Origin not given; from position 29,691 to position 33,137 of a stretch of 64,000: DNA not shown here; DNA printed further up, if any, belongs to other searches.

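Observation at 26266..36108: Translationally coupled 9.8-kb operon of three giant paralogous lipoproteins with no recognisable functional domain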

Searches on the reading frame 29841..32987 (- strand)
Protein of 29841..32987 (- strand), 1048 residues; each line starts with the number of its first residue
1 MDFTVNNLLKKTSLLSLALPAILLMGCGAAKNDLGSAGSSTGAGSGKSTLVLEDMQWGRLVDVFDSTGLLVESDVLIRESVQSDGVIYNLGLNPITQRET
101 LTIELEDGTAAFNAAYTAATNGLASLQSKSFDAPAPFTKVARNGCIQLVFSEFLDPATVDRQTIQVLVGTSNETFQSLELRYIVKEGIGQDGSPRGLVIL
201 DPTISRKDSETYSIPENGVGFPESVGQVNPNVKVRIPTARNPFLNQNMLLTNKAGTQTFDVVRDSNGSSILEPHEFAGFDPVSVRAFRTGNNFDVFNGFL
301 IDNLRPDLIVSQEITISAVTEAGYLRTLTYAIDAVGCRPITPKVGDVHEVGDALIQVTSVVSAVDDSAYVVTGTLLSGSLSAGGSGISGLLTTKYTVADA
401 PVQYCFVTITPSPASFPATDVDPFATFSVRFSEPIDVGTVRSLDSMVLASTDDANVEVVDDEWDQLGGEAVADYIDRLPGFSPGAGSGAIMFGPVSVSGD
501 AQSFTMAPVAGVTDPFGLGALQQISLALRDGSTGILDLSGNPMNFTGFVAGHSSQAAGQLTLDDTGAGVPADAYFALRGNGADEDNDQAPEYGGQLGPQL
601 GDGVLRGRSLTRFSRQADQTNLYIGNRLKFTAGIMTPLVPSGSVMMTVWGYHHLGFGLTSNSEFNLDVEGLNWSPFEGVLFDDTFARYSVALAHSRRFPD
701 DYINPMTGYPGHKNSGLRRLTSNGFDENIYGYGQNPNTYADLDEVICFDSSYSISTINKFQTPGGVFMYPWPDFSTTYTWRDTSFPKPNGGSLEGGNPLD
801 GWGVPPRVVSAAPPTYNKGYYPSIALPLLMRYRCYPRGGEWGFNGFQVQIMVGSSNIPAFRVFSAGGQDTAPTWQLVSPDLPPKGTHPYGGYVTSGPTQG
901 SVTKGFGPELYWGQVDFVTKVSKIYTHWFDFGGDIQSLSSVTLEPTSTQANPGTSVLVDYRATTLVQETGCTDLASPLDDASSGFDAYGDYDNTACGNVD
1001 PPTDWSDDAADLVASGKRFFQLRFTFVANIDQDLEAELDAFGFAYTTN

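Call 7: search_protein_families(library=pfam, proteins=[window:29841-32987:-], max_evalue=1)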
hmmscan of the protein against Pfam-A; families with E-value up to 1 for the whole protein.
window:29841-32987:- (1048 aa): 1 family
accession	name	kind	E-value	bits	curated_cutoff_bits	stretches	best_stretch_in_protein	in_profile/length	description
PF13205.12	Big_5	-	1.7e-05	25.9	23.6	1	412-459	13-57/105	Bacterial Ig-like domain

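Call 8: search_protein_families(library=ncbifam, proteins=[window:29841-32987:-], max_evalue=1)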
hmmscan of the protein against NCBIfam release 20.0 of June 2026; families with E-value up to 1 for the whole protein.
window:29841-32987:- (1048 aa): 0 families

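Call 99: search_protein_families(library=phrogs, proteins=[window:29841-32987:-], max_evalue=0.01)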
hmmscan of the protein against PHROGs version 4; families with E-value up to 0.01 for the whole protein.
window:29841-32987:- (1048 aa): 0 families
